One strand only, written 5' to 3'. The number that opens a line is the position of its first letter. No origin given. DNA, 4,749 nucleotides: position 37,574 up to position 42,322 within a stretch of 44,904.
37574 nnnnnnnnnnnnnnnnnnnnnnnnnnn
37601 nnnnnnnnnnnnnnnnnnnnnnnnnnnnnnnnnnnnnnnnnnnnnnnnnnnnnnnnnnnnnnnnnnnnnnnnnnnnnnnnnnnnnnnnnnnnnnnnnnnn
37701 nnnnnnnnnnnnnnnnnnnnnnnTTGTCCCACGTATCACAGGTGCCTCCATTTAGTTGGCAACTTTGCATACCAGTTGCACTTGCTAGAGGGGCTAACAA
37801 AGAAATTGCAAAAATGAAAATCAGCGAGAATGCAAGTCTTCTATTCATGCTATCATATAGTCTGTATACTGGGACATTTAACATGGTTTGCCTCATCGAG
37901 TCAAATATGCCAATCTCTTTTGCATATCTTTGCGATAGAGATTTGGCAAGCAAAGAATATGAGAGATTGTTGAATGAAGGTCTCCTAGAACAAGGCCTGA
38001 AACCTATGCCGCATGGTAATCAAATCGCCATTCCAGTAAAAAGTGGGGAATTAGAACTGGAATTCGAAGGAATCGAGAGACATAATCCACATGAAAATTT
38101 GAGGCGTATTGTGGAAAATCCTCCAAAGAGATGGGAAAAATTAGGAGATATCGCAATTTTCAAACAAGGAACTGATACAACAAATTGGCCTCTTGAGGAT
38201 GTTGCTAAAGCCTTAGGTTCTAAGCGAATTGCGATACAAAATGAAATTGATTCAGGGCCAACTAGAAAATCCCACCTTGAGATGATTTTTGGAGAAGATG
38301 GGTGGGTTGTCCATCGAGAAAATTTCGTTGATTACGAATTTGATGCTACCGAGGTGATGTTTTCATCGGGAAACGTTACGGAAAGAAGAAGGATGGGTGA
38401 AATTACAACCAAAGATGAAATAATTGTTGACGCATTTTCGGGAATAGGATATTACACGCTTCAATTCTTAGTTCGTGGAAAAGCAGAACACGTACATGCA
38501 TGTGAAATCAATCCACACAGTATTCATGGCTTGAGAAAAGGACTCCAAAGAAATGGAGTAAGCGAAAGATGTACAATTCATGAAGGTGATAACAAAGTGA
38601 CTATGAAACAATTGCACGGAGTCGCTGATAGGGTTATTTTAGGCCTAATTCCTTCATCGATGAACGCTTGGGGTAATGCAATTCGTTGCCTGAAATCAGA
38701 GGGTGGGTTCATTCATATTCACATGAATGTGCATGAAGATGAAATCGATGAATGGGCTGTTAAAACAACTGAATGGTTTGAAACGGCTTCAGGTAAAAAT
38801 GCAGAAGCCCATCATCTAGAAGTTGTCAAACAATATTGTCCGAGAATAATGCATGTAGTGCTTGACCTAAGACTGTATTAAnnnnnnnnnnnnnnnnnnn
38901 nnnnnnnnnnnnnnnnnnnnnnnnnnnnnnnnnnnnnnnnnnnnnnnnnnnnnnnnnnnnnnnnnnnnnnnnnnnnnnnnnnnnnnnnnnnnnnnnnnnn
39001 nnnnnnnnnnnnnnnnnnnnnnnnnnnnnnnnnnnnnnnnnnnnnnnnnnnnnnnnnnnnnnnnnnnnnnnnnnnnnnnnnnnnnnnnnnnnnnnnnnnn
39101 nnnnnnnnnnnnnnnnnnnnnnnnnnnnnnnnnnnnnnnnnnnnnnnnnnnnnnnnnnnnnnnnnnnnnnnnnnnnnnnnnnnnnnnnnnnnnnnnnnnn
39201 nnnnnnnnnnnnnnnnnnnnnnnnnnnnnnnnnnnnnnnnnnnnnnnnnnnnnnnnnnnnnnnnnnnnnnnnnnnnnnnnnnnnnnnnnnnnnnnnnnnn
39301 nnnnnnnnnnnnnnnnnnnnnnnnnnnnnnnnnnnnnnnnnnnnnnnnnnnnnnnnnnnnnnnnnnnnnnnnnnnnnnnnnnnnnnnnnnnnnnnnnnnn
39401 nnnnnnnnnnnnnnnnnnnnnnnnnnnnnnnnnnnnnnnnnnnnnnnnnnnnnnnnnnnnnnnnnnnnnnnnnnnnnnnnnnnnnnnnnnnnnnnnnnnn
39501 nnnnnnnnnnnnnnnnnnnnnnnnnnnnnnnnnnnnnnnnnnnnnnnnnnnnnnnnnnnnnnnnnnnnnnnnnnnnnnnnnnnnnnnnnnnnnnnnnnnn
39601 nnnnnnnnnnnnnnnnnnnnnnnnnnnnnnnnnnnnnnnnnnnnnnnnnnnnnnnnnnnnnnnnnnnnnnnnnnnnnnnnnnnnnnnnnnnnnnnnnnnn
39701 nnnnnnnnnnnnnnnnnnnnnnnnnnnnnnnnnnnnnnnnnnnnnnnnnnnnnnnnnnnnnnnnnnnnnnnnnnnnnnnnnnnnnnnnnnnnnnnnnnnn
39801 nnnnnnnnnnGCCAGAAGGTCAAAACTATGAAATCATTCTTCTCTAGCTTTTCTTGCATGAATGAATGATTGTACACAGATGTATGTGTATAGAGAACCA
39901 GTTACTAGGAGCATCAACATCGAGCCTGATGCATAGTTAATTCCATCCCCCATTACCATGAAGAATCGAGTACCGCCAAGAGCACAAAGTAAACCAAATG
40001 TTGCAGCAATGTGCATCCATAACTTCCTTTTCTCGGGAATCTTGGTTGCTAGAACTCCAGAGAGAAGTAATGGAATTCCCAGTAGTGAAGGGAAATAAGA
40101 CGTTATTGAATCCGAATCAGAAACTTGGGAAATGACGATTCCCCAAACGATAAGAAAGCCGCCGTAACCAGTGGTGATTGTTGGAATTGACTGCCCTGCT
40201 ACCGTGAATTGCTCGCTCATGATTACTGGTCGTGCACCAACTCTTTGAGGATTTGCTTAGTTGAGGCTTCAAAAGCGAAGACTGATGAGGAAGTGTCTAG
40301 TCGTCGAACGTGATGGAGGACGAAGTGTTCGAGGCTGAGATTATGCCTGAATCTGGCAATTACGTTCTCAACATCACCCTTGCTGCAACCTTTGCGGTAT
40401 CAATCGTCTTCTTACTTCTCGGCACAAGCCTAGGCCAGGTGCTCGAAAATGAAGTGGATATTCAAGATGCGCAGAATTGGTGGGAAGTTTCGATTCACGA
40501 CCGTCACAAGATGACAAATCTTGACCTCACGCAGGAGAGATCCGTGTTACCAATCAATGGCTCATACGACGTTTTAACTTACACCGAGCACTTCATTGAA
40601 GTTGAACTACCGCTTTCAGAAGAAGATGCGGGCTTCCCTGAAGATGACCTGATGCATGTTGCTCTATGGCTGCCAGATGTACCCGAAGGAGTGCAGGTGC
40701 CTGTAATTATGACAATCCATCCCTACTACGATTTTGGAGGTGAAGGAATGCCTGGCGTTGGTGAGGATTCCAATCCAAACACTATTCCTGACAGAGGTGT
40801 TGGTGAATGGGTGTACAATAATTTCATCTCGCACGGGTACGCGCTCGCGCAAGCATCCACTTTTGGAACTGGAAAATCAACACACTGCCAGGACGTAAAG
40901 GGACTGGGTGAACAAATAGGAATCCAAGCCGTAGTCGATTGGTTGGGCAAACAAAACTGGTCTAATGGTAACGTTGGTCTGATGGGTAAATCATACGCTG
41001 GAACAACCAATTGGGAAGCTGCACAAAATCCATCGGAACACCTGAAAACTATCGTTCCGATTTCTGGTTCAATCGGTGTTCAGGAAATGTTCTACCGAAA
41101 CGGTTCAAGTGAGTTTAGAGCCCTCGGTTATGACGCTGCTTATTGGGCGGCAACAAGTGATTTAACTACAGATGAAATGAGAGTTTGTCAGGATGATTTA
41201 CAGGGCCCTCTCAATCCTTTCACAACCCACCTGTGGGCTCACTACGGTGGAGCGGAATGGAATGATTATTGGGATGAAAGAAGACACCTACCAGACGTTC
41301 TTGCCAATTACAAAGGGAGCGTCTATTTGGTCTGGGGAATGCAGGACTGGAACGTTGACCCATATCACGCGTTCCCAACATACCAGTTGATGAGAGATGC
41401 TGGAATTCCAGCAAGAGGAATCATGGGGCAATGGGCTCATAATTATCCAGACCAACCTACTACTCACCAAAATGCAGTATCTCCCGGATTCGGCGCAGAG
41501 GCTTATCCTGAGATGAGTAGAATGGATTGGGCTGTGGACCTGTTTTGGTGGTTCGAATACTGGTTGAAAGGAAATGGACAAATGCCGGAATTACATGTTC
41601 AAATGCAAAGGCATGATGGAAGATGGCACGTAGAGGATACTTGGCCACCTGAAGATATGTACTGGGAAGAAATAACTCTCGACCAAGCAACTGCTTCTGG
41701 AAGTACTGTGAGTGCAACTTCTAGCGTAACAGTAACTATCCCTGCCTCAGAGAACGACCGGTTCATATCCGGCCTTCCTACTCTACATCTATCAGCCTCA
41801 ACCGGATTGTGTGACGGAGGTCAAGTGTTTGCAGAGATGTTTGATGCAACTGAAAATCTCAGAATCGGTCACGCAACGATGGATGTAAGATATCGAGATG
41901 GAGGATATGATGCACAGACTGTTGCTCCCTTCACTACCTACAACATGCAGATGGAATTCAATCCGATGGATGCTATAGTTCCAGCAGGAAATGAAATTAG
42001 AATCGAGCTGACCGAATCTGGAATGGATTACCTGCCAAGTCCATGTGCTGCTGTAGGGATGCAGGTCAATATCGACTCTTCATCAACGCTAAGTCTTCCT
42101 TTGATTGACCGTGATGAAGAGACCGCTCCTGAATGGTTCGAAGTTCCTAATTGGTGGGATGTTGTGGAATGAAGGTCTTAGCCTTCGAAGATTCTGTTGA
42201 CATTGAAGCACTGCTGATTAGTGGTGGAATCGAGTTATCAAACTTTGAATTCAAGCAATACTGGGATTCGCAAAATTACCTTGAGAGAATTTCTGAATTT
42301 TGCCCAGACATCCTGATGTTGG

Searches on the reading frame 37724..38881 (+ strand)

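Call 46: search_protein_families(library=pfam, proteins=[window:37724-38881:+], max_evalue=1)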
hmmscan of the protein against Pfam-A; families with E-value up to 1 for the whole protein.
window:37724-38881:+ (385 aa): 10 families
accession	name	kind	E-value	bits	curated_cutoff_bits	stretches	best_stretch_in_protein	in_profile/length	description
PF02475.24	TRM5-TYW2_MTfase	-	2.8e-30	105.9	28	1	196-348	2-151/164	TRM5/TYW2 methyltransferase domain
PF25133.1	TYW2_N_2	-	3.3e-06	27.5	27.7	1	130-193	14-79/79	TYW2 N-terminal domain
PF13847.12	Methyltransf_31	-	1e-05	25.7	27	1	230-353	3-130/145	Methyltransferase domain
PF05595.16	DUF771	-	0.00036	21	22.9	1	145-212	14-80/90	Domain of unknown function (DUF771)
PF09445.16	Methyltransf_15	-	0.00098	19.2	22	1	232-298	2-66/165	RNA cap guanine-N2 methyltransferase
PF02005.22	TRM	-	0.0013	18.5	27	1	232-326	51-146/376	N2,N2-dimethylguanosine tRNA methyltransferase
PF13649.12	Methyltransf_25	-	0.0035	18.4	27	1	234-327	1-97/97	Methyltransferase domain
PF05175.20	MTS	-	0.0036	17.4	23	1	230-292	31-92/170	Methyltransferase small domain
PF12847.13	Methyltransf_18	-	0.0057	17.1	27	1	227-307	11-90/151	Methyltransferase domain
PF03602.21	Cons_hypoth95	-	0.028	14.5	24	1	230-305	41-118/182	Conserved hypothetical protein 95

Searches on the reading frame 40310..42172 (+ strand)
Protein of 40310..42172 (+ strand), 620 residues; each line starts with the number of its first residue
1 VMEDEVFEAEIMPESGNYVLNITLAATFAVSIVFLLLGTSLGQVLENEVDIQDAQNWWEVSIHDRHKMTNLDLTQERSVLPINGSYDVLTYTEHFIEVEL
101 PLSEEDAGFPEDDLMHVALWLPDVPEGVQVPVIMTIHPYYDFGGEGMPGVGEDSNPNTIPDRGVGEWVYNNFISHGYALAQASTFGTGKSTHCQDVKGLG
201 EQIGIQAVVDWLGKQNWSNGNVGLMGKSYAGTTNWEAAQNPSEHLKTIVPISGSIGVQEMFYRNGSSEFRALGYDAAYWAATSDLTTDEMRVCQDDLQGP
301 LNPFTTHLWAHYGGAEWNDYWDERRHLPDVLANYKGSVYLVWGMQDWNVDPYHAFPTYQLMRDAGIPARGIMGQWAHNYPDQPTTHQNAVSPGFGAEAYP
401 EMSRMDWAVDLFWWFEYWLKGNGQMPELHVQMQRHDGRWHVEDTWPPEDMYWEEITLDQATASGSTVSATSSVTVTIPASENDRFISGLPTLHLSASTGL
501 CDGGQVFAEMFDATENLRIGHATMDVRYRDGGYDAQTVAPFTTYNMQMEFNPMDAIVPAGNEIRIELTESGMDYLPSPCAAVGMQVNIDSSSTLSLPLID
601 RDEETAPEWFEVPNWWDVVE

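Call 46: search_protein_families(library=pfam, proteins=[window:40310-42172:+], max_evalue=1)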
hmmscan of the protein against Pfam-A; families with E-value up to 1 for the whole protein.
window:40310-42172:+ (620 aa): 3 families
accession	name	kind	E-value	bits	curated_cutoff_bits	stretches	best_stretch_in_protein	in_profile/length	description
PF02129.25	Peptidase_S15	-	1e-39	137.3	23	1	113-379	3-262/262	X-Pro dipeptidyl-peptidase (S15 family)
PF08530.16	PepX_C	-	1.7e-07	31.9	22.5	1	429-568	8-177/217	X-Pro dipeptidyl-peptidase C-terminal non-catalytic domain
PF19469.4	DUF6006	-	0.077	13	26.3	1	430-482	30-82/140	Family of unknown function (DUF6006)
